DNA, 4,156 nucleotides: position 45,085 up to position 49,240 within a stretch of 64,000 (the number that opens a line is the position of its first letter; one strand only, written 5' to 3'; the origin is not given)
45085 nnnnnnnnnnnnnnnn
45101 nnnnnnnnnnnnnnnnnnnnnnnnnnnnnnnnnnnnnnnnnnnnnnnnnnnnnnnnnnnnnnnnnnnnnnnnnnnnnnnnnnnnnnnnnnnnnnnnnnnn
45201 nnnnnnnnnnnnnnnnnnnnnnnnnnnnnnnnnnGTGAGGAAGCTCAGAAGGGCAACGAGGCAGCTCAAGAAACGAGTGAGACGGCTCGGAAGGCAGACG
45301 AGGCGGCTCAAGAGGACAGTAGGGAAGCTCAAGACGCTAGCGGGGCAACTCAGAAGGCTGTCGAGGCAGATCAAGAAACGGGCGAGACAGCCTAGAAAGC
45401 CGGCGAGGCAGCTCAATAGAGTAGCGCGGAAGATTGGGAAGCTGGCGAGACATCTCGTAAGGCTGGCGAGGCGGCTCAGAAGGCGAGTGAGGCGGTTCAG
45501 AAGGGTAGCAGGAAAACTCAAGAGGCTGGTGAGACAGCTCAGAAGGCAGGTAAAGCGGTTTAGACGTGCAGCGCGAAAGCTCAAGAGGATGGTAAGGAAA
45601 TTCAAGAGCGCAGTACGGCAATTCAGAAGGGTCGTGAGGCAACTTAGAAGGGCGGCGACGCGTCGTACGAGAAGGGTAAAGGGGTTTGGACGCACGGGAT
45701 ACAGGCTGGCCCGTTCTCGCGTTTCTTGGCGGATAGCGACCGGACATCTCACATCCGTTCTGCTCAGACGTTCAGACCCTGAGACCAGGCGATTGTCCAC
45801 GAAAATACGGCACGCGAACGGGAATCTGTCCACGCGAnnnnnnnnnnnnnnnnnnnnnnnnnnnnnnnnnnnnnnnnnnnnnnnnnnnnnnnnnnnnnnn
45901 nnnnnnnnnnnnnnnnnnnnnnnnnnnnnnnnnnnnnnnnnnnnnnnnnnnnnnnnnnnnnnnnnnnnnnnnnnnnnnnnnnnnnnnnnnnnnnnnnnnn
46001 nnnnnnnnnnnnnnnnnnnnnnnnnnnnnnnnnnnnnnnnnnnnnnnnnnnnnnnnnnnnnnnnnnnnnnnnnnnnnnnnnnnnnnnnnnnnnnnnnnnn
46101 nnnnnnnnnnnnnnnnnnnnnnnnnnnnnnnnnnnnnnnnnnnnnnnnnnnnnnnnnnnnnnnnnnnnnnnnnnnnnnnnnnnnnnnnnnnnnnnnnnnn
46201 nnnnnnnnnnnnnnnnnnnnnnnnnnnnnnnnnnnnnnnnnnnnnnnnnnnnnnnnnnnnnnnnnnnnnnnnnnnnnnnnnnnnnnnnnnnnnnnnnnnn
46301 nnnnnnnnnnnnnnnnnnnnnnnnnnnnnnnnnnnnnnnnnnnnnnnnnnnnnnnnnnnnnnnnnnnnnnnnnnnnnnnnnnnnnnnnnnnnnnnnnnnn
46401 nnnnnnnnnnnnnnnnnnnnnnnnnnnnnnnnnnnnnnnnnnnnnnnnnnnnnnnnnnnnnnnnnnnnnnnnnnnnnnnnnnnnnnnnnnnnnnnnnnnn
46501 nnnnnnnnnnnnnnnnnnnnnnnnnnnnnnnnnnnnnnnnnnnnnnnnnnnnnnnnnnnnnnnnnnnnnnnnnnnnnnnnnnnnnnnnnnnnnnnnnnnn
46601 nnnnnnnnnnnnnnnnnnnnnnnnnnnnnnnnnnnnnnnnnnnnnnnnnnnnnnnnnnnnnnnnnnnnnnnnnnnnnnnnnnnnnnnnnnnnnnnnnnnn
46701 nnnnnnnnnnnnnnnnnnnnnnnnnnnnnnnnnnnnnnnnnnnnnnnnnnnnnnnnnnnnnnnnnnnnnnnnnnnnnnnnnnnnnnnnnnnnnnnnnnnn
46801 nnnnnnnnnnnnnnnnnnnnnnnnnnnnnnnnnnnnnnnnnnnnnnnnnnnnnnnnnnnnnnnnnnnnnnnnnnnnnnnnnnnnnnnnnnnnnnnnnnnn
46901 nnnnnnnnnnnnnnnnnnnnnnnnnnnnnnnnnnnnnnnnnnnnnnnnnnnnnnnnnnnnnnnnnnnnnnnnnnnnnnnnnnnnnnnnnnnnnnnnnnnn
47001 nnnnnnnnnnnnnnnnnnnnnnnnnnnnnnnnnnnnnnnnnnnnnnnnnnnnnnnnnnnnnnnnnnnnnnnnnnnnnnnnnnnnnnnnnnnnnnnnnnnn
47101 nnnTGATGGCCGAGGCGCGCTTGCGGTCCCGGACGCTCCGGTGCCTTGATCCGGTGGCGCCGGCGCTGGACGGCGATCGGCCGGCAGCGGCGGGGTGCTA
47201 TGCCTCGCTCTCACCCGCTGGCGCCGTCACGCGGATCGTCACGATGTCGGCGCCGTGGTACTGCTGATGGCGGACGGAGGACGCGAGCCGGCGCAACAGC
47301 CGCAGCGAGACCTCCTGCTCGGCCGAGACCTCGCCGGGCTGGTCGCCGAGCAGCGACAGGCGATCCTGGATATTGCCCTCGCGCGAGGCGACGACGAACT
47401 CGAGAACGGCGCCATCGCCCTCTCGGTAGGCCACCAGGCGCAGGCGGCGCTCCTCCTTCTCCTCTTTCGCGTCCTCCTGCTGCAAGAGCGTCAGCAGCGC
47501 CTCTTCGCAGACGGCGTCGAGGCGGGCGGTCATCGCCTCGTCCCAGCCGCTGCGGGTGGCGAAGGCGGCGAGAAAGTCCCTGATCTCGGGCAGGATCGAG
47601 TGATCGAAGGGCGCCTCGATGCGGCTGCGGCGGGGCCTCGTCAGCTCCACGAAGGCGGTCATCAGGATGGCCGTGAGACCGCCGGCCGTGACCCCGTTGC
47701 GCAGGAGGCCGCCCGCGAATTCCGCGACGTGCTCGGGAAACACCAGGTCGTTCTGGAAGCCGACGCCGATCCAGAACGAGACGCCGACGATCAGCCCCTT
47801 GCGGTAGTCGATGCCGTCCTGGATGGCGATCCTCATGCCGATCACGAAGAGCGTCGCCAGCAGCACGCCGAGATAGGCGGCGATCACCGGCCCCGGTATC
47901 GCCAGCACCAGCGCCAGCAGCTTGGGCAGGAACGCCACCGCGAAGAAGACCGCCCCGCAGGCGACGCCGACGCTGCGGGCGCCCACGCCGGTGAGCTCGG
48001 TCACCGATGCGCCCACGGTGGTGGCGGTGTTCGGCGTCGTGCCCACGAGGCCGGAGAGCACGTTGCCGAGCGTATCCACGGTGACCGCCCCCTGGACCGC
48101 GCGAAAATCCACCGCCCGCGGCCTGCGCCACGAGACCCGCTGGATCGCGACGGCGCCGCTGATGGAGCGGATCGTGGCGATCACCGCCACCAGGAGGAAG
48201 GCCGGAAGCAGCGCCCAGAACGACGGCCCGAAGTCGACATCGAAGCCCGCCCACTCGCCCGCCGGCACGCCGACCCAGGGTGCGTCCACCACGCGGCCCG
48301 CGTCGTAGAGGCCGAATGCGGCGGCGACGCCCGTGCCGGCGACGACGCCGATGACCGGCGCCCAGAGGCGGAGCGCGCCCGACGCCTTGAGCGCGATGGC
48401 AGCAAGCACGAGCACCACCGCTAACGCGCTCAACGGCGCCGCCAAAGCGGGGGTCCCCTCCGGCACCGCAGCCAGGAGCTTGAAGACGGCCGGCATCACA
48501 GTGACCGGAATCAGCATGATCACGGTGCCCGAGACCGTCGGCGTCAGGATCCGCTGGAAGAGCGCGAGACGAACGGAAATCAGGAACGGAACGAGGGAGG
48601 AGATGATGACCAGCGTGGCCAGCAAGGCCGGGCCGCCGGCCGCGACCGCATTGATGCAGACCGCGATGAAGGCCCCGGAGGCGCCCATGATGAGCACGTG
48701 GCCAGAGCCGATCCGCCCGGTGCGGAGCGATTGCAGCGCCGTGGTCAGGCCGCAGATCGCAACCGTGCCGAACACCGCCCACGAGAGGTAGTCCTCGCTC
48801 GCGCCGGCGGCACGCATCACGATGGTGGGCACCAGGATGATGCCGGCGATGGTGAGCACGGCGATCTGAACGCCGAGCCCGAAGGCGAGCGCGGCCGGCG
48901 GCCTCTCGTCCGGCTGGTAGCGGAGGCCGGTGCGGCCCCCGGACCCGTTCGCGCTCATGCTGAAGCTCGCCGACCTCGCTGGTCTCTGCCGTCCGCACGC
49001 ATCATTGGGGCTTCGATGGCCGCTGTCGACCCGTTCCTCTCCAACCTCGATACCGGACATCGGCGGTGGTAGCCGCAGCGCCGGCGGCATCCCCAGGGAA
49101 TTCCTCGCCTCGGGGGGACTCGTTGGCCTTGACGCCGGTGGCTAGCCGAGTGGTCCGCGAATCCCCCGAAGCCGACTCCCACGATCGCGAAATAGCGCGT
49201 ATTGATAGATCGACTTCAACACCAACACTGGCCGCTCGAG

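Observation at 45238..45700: About 20 tandem 21-bp repeats encode an acid-free, roughly half Arg/Lys heptad array in frame with a TPR-GT2 glycosyltransferase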

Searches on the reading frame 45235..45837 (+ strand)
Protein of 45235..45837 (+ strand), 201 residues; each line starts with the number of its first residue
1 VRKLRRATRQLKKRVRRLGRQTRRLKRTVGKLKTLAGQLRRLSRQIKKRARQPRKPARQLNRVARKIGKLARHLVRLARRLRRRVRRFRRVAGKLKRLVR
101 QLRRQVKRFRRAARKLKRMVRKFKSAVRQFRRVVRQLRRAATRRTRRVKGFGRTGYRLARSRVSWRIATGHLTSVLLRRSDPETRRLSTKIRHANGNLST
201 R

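Call 56: search_protein_representatives(protein=window:45235-45837:+)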
Query: 201 residues. Proteins with E-value up to 0.001 (for the whole library): 53; up to 1e-10: 2; up to 1e-30: 0. The best 53 are listed.
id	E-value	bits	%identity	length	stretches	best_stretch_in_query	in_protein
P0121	4.3e-13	66.2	27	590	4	67-149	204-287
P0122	5.7e-13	65.8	51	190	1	124-201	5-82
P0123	1.3e-09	54.9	18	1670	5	2-141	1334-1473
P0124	2.0e-09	54.3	33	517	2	7-137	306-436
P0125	2.7e-09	53.9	23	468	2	4-125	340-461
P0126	3.3e-09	53.6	29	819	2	7-195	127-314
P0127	1.6e-06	44.8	28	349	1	4-141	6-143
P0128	2.2e-06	44.4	14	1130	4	24-117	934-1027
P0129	2.7e-06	44.1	37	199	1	28-127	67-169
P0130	2.9e-06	44.0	25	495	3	4-111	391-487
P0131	3.1e-06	43.9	23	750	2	1-143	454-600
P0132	4.9e-06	43.3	23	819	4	5-138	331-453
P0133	5.1e-06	43.2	21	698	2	4-152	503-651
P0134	6.1e-06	42.9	28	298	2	50-138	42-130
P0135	1.3e-05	41.9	37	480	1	28-127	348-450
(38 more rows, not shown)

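Call 65: predict_structure(protein=window:45235-45837:+)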
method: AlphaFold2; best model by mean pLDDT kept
length: 201 residues; sequences in the alignment: 1
mean_pLDDT: 70.2   pTM: 0.31
mean pLDDT of the five models: 70.2, 66.3, 59.8, 55.7, 50.6
residues with pLDDT >= 90: 1; 70-90: 125; 50-70: 47; < 50: 28
segments of 3 or more residues with pLDDT < 50: 148-153, 155-161, 172-175, 177-180
pLDDT, mean of each block of 10 residues (from residue 1): 78 82 79 80 78 67 79 80 73 74 81 84 85 80 54 48 49 48 53 54 38
secondary structure, 60 per line:
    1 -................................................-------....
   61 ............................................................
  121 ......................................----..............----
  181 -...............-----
elements in order: H2-49 H57-158 H163-176 H182-196

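Call 68: fold_search(model_id=the predicted structure, library=pdb)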
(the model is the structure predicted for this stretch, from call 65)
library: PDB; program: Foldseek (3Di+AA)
matches with E <= 10: 0; with E <= 0.001: 0
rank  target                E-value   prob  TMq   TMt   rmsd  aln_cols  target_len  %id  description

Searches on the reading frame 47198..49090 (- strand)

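Call 9: search_protein_families(library=ncbifam, proteins=[window:47198-49090:-], max_evalue=0.001)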
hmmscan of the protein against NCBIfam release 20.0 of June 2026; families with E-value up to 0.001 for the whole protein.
window:47198-49090:- (630 aa): 5 families
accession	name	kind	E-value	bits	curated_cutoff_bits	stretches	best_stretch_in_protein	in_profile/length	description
TIGR03173.1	pbuX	subfamily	1.1e-47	162.7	414.15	1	73-480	2-405/407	xanthine permease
TIGR00801.1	ncs2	superfamily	2.3e-42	145.4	291.8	1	63-479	1-414/415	NCS2 family nucleobase:cation symporter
NF007995.0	PRK10720.1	equivalog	1.4e-11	43.9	477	1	134-443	68-377/429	uracil permease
TIGR03616.1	RutG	equivalog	8.8e-08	31.3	758.65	1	57-479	20-423/429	pyrimidine utilization transport protein G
NF037981.1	NCS2_1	subfamily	6.3e-07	28.5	40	1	73-477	7-417/419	purine/pyrimidine permease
